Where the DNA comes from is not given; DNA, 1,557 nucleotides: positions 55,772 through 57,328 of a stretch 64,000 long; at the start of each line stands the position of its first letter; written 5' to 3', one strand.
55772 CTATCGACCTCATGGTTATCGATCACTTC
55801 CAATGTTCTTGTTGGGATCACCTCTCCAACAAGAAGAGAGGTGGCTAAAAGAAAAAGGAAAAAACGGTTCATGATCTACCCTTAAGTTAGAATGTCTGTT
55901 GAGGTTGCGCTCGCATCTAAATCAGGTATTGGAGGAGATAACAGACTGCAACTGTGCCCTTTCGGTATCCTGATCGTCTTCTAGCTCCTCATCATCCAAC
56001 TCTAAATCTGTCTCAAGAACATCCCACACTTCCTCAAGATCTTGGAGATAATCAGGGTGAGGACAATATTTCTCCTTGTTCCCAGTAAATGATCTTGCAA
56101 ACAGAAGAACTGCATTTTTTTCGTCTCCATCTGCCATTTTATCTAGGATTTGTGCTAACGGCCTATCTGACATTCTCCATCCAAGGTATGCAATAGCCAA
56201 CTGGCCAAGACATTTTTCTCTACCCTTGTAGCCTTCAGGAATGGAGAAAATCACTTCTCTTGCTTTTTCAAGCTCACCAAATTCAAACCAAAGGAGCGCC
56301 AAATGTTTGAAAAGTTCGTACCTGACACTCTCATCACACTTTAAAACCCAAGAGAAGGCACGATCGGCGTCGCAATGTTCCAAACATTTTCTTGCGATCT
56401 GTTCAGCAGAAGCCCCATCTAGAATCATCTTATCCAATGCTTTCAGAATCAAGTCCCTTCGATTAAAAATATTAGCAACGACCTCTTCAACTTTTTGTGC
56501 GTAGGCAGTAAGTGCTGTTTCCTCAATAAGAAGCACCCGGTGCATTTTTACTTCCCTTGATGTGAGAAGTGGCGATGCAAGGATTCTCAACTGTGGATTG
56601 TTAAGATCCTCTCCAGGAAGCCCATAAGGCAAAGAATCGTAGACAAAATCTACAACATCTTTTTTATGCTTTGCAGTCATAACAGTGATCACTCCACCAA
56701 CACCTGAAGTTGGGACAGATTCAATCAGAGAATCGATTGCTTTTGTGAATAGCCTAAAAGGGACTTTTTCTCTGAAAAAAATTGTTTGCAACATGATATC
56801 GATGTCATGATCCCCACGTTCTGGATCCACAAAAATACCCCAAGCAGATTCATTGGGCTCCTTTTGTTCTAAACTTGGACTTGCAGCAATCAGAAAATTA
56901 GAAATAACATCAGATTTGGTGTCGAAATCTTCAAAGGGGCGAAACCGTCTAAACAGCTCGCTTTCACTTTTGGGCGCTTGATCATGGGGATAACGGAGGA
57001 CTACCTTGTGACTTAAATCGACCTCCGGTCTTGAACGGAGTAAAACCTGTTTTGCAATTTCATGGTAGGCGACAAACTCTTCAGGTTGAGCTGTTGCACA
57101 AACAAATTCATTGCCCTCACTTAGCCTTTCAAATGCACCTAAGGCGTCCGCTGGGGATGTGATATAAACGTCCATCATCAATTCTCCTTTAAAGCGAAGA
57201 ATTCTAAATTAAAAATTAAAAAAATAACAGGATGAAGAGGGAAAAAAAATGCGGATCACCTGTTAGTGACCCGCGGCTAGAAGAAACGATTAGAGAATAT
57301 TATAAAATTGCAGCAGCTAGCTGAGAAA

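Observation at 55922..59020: Paralog pair of about 400-aa orphan proteins bracketing a Gly/Ala-zipper mini membrane protein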

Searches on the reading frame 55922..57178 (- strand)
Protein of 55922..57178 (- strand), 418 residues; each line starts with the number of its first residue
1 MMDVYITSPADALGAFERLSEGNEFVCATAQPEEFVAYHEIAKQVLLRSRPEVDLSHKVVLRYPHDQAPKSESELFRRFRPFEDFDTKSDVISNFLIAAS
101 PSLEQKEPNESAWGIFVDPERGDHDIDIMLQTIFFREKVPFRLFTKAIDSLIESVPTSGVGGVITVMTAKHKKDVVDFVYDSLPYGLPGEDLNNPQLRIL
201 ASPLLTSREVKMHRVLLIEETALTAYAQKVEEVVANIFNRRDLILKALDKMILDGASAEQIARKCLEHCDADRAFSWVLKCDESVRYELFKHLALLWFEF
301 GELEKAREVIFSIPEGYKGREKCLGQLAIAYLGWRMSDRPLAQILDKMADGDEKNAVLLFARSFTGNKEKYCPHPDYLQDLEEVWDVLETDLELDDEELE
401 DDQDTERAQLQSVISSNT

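Call 4: search_protein_families(library=pfam, proteins=[window:55922-57178:-], max_evalue=1)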
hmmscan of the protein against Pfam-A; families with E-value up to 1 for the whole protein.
window:55922-57178:- (418 aa): 0 families

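Call 5: search_solved_structures(query=window:55922-57178:-, max_evalue=10)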
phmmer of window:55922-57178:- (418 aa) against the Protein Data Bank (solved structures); distinct sequences matched with E-value up to 10: 2.
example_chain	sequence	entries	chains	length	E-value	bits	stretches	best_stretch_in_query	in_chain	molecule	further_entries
6zyw_H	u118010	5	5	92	0.8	11.8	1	244-293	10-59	Dynein light chain | Dynein light chain LC8_1b (DLC82)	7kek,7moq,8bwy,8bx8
7k58_H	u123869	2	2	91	0.81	11.7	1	245-293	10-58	Dynein light chain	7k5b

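Call 6: find_homologous_proteins(query=window:55922-57178:-)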
Query window:55922-57178:- (418 aa): 4 proteins with E <= 0.001 among 8000 candidates.
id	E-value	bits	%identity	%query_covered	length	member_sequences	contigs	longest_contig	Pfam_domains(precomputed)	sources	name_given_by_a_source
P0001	1.1e-278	942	100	100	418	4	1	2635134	-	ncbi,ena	-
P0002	1.8e-141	490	58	92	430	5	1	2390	-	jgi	-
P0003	2.5e-136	473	56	93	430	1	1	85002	-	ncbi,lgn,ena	-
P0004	8.5e-131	455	54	90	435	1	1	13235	-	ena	-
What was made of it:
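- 55922..57178 (-): Gene 1 (P0001, 418 aa as written in the window). This is the ancestral-type copy: alpha/beta N-domain at aa 1-219 (57178-56522), long linker helix at aa 220-253 (56521-56420), TPR-like domain at aa 254-390 (56419-56009), and acidic tail from aa 391 (56008 onward). It is 54-58% identical to the single-copy orthologs P0002-4 (call 6).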

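Call 8: find_related_loci(query=window:55922-57178:-, collection=genome_contigs, flank=10000)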
Query window:55922-57178:- (418 aa) in genome_contigs; peptide patterns used: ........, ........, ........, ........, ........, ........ (x = any residue, [..] = any of these).
28 stretches matched a pattern, but none encodes a relative of the query by tblastn (E <= 1e-3).
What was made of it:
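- Tried and rejected: Genome scan with gene 1: no relative was found (call 8), so the source genome is not among the species representatives.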

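Call 9: find_encoding_contigs(protein=P0003, flank=10000, max_places=4)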
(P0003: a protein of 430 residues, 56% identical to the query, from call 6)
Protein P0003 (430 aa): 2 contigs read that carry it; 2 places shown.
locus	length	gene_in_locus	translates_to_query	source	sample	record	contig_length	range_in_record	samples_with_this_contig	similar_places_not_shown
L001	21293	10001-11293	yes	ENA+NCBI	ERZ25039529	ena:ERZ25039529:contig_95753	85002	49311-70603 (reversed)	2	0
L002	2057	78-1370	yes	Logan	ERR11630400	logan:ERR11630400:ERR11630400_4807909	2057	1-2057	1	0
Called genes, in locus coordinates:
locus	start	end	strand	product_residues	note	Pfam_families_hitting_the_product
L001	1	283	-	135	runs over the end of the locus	PF00334:NDK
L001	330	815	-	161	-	PF00334:NDK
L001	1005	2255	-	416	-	PF00375:SDF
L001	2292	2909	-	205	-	PF01168:Ala_racemase_N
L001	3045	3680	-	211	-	-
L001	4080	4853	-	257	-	-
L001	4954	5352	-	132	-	-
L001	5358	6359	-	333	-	PF12127:FloA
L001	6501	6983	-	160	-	PF01957:NfeD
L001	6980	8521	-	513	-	PF01972:SDH_protease (weak), PF25145:NfeD1b_N, PF24961:NfeD_membrane, PF01957:NfeD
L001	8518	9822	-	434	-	PF00202:Aminotran_3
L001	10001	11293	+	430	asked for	-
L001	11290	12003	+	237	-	PF11019:DUF2608, PF00702:Hydrolase (weak)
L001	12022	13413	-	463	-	PF00069:Pkinase (weak)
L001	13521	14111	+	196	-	PF01914:MarC, PF03741:TerC (weak)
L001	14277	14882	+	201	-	PF01914:MarC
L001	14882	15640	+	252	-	PF10105:DUF2344 (weak), PF01416:PseudoU_synth_1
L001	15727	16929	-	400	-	PF13173:AAA_14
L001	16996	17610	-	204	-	PF04357:TamB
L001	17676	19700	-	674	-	-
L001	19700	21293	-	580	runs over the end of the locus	PF07244:POTRA (faint), PF01103:Omp85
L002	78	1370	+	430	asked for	-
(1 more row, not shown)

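Call 10: find_encoding_contigs(protein=P0004, flank=10000, max_places=4)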
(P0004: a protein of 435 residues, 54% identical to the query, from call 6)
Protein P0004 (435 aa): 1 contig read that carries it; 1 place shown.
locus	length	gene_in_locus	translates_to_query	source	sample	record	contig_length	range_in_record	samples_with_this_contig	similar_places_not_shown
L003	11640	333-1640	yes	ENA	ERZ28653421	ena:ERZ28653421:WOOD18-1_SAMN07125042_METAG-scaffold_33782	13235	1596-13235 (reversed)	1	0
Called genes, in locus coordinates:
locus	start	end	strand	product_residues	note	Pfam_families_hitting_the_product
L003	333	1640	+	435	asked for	-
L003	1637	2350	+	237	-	PF11019:DUF2608, PF00702:Hydrolase (weak)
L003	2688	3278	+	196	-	PF01914:MarC, PF03741:TerC (weak)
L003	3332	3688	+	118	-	PF01914:MarC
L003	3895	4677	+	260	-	PF01416:PseudoU_synth_1 (weak), PF10105:DUF2344 (weak), PF01416:PseudoU_synth_1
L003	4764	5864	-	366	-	-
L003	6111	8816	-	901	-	PF04357:TamB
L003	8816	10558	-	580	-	PF07244:POTRA (faint), PF01103:Omp85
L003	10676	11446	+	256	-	-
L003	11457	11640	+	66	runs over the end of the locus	-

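Call 17: find_encoding_contigs(protein=P0007, flank=10000, max_places=3)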
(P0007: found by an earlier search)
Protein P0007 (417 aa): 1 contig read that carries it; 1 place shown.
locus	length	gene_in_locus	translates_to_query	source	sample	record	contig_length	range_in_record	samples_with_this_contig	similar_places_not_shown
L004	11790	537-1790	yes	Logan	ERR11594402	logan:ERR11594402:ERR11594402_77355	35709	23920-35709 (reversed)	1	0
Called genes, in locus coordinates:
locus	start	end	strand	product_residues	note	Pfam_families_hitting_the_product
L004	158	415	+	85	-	-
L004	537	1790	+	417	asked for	-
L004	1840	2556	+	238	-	PF00702:Hydrolase (weak), PF11019:DUF2608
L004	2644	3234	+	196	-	PF01914:MarC, PF03741:TerC (weak)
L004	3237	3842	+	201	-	PF01914:MarC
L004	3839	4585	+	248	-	PF01416:PseudoU_synth_1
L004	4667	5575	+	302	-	-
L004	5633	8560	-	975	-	PF27051:TamB_N (faint), PF04357:TamB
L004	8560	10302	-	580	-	PF07244:POTRA (faint), PF01103:Omp85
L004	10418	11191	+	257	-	PF14559:TPR_19 (faint)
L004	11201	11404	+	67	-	-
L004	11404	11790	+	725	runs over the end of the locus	-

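Call 18: find_encoding_contigs(protein=P0005, flank=10000, max_places=3)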
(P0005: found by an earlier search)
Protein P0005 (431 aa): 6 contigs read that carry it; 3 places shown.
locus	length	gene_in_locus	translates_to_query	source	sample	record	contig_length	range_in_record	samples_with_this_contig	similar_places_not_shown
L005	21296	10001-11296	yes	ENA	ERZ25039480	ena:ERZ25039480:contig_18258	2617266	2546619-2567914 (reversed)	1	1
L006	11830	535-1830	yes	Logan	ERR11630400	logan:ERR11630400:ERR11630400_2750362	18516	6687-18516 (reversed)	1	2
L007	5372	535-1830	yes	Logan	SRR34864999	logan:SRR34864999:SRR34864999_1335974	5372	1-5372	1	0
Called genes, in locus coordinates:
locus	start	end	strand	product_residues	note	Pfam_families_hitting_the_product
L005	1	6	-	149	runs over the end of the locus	PF00334:NDK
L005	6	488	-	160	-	PF00334:NDK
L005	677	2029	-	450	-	PF00375:SDF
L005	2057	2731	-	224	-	PF01168:Ala_racemase_N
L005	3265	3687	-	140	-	-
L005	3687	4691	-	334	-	PF12127:FloA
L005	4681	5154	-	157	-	PF01957:NfeD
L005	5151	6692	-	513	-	PF01972:SDH_protease, PF25145:NfeD1b_N, PF24961:NfeD_membrane, PF01957:NfeD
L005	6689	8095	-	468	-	PF00202:Aminotran_3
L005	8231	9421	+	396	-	-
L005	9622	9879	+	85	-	-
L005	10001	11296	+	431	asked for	-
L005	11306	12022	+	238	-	PF00702:Hydrolase (weak), PF11019:DUF2608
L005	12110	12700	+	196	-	PF01914:MarC, PF03741:TerC (weak)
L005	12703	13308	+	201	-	PF01914:MarC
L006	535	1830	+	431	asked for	-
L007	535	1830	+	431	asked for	-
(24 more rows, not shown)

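Call 20: predict_structure(alignment_id=A1)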
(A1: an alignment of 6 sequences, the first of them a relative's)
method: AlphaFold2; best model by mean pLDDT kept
length: 418 residues; sequences in the alignment: 6
mean_pLDDT: 56.6   pTM: 0.49
mean pLDDT of the five models: 56.6, 54.3, 53.9, 52.6, 52.5
residues with pLDDT >= 90: 40; 70-90: 102; 50-70: 68; < 50: 208
segments of 3 or more residues with pLDDT < 50: 1-17, 19-21, 24-35, 52-143, 158-168, 175-218, 392-418
pLDDT, mean of each block of 10 residues (from residue 1): 35 44 43 49 54 38 30 29 31 25 28 26 34 42 54 53 47 49 32 31 38 47 67 71 78 91 83 89 88 80 85 88 88 70 91 89 81 85 68 44 42 38
secondary structure, 60 per line:
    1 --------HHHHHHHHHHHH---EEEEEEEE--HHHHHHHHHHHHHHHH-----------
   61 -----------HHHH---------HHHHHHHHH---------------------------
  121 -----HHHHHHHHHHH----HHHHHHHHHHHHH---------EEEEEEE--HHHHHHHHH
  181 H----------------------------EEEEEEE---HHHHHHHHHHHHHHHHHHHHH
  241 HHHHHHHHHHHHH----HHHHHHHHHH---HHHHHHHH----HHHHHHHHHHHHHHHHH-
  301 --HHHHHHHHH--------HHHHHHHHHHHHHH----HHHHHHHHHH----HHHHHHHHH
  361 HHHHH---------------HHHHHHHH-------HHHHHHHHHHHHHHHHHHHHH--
elements in order: H9-20 E24-31 H34-49 H72-75 H85-93 H126-136 H141-153 E163-169 H172-181 E210-216 H220-253 H258-267 H271-278 H283-299 H303-311 H320-333 H338-347 H352-365 H381-388 H396-416
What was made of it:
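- Tried and rejected: First AlphaFold run: with 6 sequences it gave an unusable N-domain (pLDDT below 50; call 20).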

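Call 21: search_protein_representatives(alignment_id=A1)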
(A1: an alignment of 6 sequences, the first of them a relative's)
Query: 6 sequences, 423 profile positions. Proteins with E-value up to 0.001 (for the whole library): 37; up to 1e-10: 18; up to 1e-30: 10. The best 37 are listed.
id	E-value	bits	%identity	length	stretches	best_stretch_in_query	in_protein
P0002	4.4e-223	757.0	-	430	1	1-422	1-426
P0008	2.4e-165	566.8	-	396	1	1-411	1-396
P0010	2.6e-46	174.6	-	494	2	3-189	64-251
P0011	3.1e-45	171.1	-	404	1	3-387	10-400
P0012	3.0e-40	154.7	-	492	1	5-404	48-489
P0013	1.2e-36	142.8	-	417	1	4-385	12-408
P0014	2.2e-36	142.0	-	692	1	3-336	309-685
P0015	9.4e-35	136.6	-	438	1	3-388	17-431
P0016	1.1e-33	133.0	-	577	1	4-239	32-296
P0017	9.0e-33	130.1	-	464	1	22-373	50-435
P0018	6.4e-27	110.8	-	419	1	23-390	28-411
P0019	9.3e-27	110.2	-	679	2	22-192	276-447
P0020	7.1e-26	107.3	-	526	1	21-191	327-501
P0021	6.6e-25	104.1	-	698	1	18-356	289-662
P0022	6.5e-18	81.1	-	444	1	3-373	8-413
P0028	2.7e-08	49.4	-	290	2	16-188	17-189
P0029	1.1e-07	47.4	-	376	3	90-187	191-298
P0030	4.2e-07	45.5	-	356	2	23-187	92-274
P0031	4.6e-07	45.4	-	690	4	270-331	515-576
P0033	7.0e-06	41.5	-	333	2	16-198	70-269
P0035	1.5e-05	40.3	-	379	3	94-187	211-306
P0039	2.7e-04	36.2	-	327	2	245-329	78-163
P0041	7.3e-04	34.8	-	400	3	192-246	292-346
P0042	8.4e-04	34.6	-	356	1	88-187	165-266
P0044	9.9e-04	34.4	-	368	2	23-90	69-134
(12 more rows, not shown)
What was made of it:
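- The family is extremely rare and patchy (call 21), which is unusual for core physiology.
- Tried and rejected: The exhaustive profile search was needed to reach the wider family (call 21).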

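Call 22: search_protein_families(library=pfam, proteins=[P0010, P0011, P0012, P0013, P0014, P0015, P0016, P0017, P0019, P0021], max_evalue=0.01)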
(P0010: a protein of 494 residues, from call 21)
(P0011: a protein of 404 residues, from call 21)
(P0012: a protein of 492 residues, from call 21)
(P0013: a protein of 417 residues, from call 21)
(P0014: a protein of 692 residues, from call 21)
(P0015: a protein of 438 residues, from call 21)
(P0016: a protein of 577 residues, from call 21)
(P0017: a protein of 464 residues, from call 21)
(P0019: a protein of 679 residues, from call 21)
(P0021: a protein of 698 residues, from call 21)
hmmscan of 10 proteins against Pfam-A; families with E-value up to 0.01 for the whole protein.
P0010 (494 aa): 0 families

P0011 (404 aa): 0 families

P0012 (492 aa): 0 families

P0013 (417 aa): 0 families

P0014 (692 aa): 2 families
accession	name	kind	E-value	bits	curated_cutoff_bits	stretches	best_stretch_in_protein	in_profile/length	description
PF00069.31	Pkinase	-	1.1e-16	61.5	31.7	1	72-227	4-147/263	Protein kinase domain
PF07714.23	PK_Tyr_Ser-Thr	-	0.0058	16.4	23.1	0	73-214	5-139/258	Protein tyrosine and serine/threonine kinase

P0015 (438 aa): 0 families

P0016 (577 aa): 3 families
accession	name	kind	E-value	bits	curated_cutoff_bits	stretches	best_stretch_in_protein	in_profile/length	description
PF00069.31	Pkinase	-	6.3e-14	52.4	31.7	1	351-507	3-152/263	Protein kinase domain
PF07714.23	PK_Tyr_Ser-Thr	-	6.1e-06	26.2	23.1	1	351-503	3-152/258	Protein tyrosine and serine/threonine kinase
PF03109.22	ABC1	-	0.0002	21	22.9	1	463-519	177-231/244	ABC1 atypical kinase-like domain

P0017 (464 aa): 0 families

P0019 (679 aa): 3 families
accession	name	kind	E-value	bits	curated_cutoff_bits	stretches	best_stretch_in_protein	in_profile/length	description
PF00069.31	Pkinase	-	3.8e-19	69.5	31.7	1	24-184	1-153/263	Protein kinase domain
PF07714.23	PK_Tyr_Ser-Thr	-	5.1e-07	29.7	23.1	1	26-174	3-147/258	Protein tyrosine and serine/threonine kinase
PF03109.22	ABC1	-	0.00038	20.1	22.9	1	100-186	134-224/244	ABC1 atypical kinase-like domain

P0021 (698 aa): 3 families
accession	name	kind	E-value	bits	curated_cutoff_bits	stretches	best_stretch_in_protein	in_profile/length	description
PF00069.31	Pkinase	-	1.4e-20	74.2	31.7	1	43-201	1-151/263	Protein kinase domain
PF07714.23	PK_Tyr_Ser-Thr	-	1.6e-06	28.1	23.1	1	44-198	2-152/258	Protein tyrosine and serine/threonine kinase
PF03109.22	ABC1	-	0.0011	18.5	22.9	1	126-199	142-218/244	ABC1 atypical kinase-like domain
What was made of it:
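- On Protein kinase (Pkinase): Present only in the distant relatives P0014, P0016, P0019 and P0021 (call 22).
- Kinase fusions in P0014, P0016, P0019 and P0021: Pfam in call 22.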

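Call 27: search_protein_families(library=pfam, proteins=[P0028, P0029, P0030, P0033, P0035, P0041, P0042, P0044, P0031, P0039], max_evalue=0.01)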
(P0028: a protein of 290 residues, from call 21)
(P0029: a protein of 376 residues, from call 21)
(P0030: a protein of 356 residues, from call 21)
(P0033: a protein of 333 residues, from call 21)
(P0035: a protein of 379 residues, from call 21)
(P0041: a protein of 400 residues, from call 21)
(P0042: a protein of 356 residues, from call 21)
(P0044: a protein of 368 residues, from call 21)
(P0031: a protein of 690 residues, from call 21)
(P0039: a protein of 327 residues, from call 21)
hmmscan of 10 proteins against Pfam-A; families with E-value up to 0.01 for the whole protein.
P0028 (290 aa): 0 families

P0029 (376 aa): 0 families

P0030 (356 aa): 0 families

P0033 (333 aa): 0 families

P0035 (379 aa): 1 family
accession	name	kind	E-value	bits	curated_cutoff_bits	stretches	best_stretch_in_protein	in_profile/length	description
PF25377.1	DUF7886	-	0.004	17.3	27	0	133-186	27-82/144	Domain of unknown function (DUF7886)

P0041 (400 aa): 0 families

P0042 (356 aa): 0 families

P0044 (368 aa): 0 families

P0031 (690 aa): 10 families
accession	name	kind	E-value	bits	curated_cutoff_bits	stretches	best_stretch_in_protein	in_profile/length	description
PF24603.1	TPR_30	-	8.2e-09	36.2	29.7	0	376-430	14-68/100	Tetratricopeptide repeat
PF25058.1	ARM_TT21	-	1e-06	29.2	27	0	532-629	24-118/155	Tetratricopeptide repeat protein 21 ARM repeat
PF14559.12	TPR_19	-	3.4e-06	27.7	25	0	378-432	2-57/68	Tetratricopeptide repeat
PF01535.26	PPR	-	1.9e-05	25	25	0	409-428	9-28/31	PPR repeat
PF00482.28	T2SSF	-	0.00023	21.5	25.2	0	406-492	5-85/125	Type II secretion system (T2SS), protein F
PF12937.12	F-box-like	-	0.00099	19.3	24.3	1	103-136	2-35/47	F-box-like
PF00515.34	TPR_1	-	0.0022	18.2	27.8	0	533-551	2-20/34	Tetratricopeptide repeat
PF13424.12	TPR_12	-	0.0031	18.1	30.1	0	549-590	27-69/77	Tetratricopeptide repeat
PF25064.1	ARM_TT21_5th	-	0.0043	17.8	27.8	0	374-433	8-68/117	TT21 fifth ARM repeats domain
PF07719.23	TPR_2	-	0.0089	16.5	27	0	533-551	2-20/34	Tetratricopeptide repeat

P0039 (327 aa): 13 families
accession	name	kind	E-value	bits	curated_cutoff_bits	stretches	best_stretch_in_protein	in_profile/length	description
PF04781.17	DUF627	-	6.2e-08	33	27.6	0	128-155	2-29/108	Protein of unknown function (DUF627)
PF01535.26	PPR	-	1.2e-06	28.8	25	0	131-150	10-29/31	PPR repeat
PF23558.1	TPR_P4H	-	2.4e-06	28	27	0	82-111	36-65/91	Prolyl 4-hydroxylase peptide-substrate-binding domain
PF12921.12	ATP13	-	4.1e-06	27.1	26.7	0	80-116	45-81/114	Mitochondrial ATPase expression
PF07719.23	TPR_2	-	2.9e-05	24.3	27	0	90-109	3-22/34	Tetratricopeptide repeat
PF12895.13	ANAPC3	-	8.4e-05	23.2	27.2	0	118-180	21-81/82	Anaphase-promoting complex, cyclosome, subunit 3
PF13041.12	PPR_2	-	0.00013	22.5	30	0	131-147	13-29/50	PPR repeat family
PF14559.12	TPR_19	-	0.00015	22.5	25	0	134-183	4-53/68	Tetratricopeptide repeat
PF13446.11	RPT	-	0.00048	20.3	28.2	0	204-253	1-47/59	A repeated domain in UCH-protein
PF12854.13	PPR_1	-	0.00059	20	23.8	0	133-146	19-32/34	PPR repeat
PF13428.12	TPR_14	-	0.00084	20.2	23.5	0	91-113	4-26/44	Tetratricopeptide repeat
PF24722.1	DUF7674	-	0.0025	18.3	27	0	186-249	10-75/111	Domain of unknown function (DUF7674)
PF13838.12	Clathrin_H_link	-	0.0072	16.8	27.8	0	121-144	6-29/66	Clathrin-H-link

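Call 30: find_homologous_proteins(query=A2, max_evalue=0.001)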
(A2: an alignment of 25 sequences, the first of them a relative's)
Query A2 (25 sequences) (418 aa, profile of the alignment): 5 proteins with E <= 0.001 among 8000 candidates.
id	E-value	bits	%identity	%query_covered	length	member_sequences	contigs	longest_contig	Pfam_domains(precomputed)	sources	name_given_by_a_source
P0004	2.2e-136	473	54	90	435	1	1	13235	-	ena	-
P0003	5.4e-135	469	56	93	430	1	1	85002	-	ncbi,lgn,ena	-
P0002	3.4e-133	463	58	92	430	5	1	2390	-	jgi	-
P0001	9.8e-131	454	100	100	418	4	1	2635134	-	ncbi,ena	-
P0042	2.0e-73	266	30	23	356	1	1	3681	-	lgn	-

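Call 39: find_related_loci(query=A4, collection=genome_contigs, flank=6000)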
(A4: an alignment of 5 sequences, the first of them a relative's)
Query A4 (417 aa) in genome_contigs; peptide patterns used: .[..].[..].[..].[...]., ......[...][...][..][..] (x = any residue, [..] = any of these).
70 stretches matched a pattern; 2 encode a relative of the query (tblastn E <= 1e-3); 2 distinct loci.
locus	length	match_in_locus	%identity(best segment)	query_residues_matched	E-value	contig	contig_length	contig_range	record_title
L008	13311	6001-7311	73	6-416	0e+0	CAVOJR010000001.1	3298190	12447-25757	MAG: uncultured Chlamydiae bacterium isolate MFD00082.bin.1.23 genome assembly, contig: contig_10752, whole genome shotg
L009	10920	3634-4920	41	11-408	1e-96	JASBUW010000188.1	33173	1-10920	MAG: Parachlamydiaceae bacterium isolate BWSM_84 k141_1686951, whole genome shotgun sequence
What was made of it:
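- Taxon: L008 is titled 'uncultured Chlamydiae bacterium' and L009 'Parachlamydiaceae bacterium': call 39.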
